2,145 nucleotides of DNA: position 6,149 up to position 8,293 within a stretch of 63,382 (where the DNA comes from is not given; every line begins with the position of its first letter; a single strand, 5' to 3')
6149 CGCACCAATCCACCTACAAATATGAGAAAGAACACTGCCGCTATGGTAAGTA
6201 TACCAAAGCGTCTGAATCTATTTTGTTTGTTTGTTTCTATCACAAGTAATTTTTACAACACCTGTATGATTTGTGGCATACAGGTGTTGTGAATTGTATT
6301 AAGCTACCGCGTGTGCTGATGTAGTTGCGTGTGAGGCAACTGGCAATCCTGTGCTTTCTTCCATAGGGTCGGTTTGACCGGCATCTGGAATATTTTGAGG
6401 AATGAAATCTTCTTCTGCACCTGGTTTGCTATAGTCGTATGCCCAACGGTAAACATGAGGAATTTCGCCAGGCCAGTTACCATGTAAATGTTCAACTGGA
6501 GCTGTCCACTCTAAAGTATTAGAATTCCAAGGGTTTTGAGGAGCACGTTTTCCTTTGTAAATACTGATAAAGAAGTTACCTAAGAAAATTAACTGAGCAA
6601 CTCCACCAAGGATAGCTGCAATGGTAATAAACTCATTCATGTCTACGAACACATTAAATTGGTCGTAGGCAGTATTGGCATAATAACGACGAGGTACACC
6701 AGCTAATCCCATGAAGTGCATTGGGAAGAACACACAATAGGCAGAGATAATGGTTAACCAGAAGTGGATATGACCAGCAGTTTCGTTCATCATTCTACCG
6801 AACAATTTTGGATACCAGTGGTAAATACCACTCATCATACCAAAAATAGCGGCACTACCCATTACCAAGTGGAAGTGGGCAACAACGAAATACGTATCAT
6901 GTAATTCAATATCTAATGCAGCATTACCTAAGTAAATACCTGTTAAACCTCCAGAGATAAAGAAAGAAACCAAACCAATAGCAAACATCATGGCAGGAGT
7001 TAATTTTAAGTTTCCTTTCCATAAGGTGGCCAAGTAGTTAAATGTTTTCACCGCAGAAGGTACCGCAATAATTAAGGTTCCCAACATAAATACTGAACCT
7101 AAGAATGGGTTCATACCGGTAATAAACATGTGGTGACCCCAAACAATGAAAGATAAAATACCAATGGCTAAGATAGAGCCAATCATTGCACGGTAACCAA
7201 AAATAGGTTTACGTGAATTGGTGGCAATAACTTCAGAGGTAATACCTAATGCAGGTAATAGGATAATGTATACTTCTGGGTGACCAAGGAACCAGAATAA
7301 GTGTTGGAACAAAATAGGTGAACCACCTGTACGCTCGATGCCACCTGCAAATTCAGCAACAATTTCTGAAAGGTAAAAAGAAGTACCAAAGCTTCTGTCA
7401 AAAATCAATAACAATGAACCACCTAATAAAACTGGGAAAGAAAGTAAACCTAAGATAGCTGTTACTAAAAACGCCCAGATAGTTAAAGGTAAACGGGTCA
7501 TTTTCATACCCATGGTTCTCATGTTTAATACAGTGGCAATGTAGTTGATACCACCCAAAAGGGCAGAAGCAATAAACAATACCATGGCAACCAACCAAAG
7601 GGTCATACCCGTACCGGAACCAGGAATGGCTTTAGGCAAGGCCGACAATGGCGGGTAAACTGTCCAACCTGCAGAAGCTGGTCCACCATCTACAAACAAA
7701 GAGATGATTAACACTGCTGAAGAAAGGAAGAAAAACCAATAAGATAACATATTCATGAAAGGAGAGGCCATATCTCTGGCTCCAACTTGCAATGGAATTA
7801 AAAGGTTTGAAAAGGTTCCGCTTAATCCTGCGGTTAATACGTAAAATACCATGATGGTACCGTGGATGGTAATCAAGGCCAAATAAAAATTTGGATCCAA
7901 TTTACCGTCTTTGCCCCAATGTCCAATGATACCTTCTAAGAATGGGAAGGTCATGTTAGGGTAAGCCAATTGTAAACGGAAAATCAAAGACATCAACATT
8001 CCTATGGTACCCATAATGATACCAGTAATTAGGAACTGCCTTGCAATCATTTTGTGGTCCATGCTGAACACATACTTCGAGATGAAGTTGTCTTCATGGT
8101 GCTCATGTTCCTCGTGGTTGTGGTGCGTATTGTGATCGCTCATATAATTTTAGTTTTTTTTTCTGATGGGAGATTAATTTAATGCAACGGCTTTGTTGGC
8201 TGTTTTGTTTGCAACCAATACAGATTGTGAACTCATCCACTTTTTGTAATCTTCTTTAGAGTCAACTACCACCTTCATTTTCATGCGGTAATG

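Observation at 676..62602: Strongly over-represented near-palindromic word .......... (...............) scattered through unrelated genes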

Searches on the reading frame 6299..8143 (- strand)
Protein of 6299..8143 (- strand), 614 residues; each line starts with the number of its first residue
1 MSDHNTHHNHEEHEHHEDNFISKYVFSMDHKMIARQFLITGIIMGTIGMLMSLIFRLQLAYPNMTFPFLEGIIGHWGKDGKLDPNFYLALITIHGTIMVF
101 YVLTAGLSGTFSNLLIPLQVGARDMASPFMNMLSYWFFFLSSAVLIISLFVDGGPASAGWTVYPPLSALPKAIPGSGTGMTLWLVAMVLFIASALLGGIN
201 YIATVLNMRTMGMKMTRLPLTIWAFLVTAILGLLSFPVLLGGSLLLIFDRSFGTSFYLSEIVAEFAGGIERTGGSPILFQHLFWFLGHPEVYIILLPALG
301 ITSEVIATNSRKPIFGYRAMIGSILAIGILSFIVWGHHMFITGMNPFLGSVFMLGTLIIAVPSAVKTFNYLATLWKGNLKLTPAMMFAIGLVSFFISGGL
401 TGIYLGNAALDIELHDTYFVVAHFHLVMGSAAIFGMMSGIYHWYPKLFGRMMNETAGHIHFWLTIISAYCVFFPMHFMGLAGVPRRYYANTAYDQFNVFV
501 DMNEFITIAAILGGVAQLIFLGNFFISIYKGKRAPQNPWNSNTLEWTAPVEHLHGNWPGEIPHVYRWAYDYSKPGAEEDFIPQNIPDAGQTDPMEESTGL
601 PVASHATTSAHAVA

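Call 14: find_related_loci(query=window:6299-8143:-, collection=genome_contigs, flank=10000)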
Query window:6299-8143:- (614 aa) in genome_contigs; peptide patterns used: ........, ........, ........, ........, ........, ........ (x = any residue, [..] = any of these).
600 stretches matched a pattern (row limit reached: there are more); 598 encode a relative of the query (tblastn E <= 1e-3); the best 80 are kept; 80 distinct loci.
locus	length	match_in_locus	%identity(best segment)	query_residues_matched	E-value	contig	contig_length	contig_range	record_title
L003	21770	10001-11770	83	17-606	0e+0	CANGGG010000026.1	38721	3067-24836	MAG: Bacteroidetes bacterium isolate Jr-23apr18-60 genome assembly, contig: Jr-23apr18-C412, whole genome shotgun sequen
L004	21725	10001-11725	79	17-591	0e+0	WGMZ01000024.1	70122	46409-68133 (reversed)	MAG: Bacteroidetes bacterium isolate RI_431 c_000000086276, whole genome shotgun sequence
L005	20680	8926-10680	74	5-592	0e+0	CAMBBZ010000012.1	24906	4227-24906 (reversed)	MAG: Chitinophaga pinensis isolate MiE-16apr19-307 genome assembly, contig: MiE-16apr19-C3505, whole genome shotgun sequ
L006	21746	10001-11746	75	17-601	0e+0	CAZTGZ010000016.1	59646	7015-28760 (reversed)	MAG TPA_asm: uncultured Chitinophagaceae bacterium isolate binchicken_co179_96 genome assembly, contig: NODE_1661_length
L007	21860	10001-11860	73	2-613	0e+0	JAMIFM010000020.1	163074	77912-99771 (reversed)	MAG: Bacteroidia bacterium isolate UR_AS_metabat.4 k201_812651, whole genome shotgun sequence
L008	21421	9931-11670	76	17-595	0e+0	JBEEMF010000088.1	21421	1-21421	MAG: Bacteroidota bacterium isolate columbiariver2_2019_sw_WHONDRS-S19S_0076_B_bin.9 scaffold_1887892, whole genome shot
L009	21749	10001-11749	77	19-600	0e+0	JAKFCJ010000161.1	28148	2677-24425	MAG: Bacteroidota bacterium isolate LC018 contig-124_1952, whole genome shotgun sequence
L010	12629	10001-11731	74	18-598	0e+0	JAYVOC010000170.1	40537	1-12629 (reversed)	MAG: Bacteroidota bacterium isolate GL65_UP_metabinner_16 GL65_UP_metabinner_16_169, whole genome shotgun sequence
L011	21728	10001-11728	75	17-592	0e+0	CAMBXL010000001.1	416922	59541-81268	MAG: Chitinophaga pinensis isolate GE-03apr19-118 genome assembly, contig: GE-03apr19-C2, whole genome shotgun sequence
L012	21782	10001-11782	71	1-599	0e+0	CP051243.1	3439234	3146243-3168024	MAG: Flavobacteriales bacterium isolate ih4 chromosome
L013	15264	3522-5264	73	5-586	0e+0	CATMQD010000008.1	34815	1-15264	MAG: uncultured Flavobacteriales bacterium isolate SRR3963982_bin.11_MetaWRAP_v1.3_MAG genome assembly, contig: ERZ50527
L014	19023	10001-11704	74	18-586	0e+0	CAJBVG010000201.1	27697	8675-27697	uncultured bacterium isolate Loc090519-6m_bin-0739 genome assembly, contig: bin-0739:201/356, whole genome shotgun seque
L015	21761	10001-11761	72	2-588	0e+0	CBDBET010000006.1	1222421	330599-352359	MAG: Schleiferiaceae bacterium isolate 1008eeca-4b70-4756-8c05-f94c0d4acc01 genome assembly, contig: contig_6, whole gen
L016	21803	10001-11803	71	2-602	0e+0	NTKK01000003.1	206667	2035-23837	MAG: Bacteroidetes bacterium MED-G17 Bacteroidetes-MED-G17-C3, whole genome shotgun sequence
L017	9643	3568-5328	72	2-588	0e+0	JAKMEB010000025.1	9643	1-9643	MAG: Schleiferiaceae bacterium isolate MOX_bin35 MunidaNeritic.contigs.fa_k127_167479, whole genome shotgun sequence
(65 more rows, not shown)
